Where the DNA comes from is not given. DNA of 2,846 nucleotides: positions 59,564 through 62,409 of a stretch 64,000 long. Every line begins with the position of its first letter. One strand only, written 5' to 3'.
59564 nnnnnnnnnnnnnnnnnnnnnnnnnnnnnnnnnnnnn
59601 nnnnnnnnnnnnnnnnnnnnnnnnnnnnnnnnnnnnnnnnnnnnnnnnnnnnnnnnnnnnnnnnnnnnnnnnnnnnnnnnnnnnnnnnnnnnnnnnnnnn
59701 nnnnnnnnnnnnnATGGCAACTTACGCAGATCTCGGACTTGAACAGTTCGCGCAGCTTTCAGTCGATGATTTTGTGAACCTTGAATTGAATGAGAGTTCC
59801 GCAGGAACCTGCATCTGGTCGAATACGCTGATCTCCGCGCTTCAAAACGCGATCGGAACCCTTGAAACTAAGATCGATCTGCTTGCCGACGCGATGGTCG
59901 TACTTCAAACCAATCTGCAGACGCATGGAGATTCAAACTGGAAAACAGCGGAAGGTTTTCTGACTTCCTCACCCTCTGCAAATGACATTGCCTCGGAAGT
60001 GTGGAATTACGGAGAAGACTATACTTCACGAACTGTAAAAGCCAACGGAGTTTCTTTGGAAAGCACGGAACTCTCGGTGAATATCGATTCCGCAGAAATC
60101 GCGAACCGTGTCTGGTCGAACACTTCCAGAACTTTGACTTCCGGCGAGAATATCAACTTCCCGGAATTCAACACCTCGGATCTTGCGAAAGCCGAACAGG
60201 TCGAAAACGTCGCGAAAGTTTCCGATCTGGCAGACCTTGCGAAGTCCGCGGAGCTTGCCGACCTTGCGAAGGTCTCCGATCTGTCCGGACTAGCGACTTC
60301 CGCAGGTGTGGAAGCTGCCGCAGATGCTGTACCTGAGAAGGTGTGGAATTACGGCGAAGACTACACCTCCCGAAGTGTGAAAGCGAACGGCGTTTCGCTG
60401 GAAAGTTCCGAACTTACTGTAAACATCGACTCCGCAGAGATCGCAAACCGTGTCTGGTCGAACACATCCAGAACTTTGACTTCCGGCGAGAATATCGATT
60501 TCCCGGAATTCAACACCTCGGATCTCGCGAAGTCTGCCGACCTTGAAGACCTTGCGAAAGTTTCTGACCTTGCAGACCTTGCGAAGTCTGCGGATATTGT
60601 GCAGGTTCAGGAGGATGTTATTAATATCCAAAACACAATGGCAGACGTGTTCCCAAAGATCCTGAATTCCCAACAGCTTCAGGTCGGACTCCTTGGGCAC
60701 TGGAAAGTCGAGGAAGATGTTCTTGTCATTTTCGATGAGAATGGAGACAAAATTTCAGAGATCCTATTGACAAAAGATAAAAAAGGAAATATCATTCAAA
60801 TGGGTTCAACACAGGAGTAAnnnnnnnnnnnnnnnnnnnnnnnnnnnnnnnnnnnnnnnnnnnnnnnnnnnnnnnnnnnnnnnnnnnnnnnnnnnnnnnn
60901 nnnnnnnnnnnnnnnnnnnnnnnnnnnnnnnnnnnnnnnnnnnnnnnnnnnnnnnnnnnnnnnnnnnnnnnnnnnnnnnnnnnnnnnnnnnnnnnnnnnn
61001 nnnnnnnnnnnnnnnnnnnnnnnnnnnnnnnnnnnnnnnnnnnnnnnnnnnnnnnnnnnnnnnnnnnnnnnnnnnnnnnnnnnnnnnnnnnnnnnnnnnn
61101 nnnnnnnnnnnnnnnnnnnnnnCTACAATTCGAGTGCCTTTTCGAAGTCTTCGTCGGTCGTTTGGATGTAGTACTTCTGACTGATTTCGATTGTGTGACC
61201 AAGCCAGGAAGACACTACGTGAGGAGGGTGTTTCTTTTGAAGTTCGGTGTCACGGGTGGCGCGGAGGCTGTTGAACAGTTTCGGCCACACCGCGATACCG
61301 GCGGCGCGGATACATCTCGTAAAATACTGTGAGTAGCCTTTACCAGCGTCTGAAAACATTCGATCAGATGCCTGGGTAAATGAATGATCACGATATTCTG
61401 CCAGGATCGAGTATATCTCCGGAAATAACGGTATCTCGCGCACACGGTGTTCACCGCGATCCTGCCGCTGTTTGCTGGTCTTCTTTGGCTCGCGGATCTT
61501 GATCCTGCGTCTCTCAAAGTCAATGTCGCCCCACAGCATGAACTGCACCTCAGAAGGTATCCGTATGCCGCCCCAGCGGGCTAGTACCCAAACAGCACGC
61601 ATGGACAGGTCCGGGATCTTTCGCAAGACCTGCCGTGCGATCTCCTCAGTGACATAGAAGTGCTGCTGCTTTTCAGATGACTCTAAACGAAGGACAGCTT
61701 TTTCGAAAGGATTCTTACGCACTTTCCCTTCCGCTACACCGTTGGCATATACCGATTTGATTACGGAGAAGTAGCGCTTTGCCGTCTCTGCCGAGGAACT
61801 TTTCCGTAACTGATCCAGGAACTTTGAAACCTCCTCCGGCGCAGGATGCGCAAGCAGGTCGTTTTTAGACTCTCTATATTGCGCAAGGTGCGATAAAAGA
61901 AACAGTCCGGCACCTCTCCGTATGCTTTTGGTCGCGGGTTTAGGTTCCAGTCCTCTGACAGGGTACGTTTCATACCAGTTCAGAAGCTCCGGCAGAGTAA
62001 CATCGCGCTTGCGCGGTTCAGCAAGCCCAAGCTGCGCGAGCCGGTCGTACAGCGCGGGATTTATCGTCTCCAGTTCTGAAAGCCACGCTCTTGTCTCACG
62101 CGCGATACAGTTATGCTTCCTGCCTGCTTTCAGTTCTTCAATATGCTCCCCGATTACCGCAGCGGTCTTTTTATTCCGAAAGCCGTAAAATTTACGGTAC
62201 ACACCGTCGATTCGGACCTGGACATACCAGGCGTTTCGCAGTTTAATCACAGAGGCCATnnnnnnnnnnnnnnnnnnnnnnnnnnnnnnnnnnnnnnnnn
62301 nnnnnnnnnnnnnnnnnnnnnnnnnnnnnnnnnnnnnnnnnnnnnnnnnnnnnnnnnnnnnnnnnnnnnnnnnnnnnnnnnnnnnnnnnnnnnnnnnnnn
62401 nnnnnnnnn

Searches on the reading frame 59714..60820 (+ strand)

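Call 30: search_protein_families(library=phrogs, proteins=[window:59714-60820:+], max_evalue=0.001)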
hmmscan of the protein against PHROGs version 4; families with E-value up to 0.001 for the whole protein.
window:59714-60820:+ (368 aa): 1 family
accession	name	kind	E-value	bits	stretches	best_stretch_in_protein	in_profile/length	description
phrog_30808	-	unknown function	1.9e-11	44.5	1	155-204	84-133/397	-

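Call 58: search_protein_families(library=pfam, proteins=[window:59714-60820:+], max_evalue=0.001)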
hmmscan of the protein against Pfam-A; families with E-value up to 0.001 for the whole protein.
window:59714-60820:+ (368 aa): 0 families

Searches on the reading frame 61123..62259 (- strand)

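Call 30: search_protein_families(library=phrogs, proteins=[window:61123-62259:-], max_evalue=0.001)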
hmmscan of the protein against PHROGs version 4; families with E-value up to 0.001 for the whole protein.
window:61123-62259:- (378 aa): 2 families
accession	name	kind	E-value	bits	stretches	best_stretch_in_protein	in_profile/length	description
phrog_1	-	integration and excision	5.1e-29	103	1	8-377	121-445/611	integrase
phrog_216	-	integration and excision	2e-10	41.2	1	157-377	12-234/301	integrase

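Call 58: search_protein_families(library=pfam, proteins=[window:61123-62259:-], max_evalue=0.001)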
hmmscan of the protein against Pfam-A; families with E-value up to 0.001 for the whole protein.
window:61123-62259:- (378 aa): 1 family
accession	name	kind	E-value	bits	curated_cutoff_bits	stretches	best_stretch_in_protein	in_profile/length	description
PF00589.27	Phage_integrase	-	3.2e-08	34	27.1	1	218-368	22-169/172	Phage integrase family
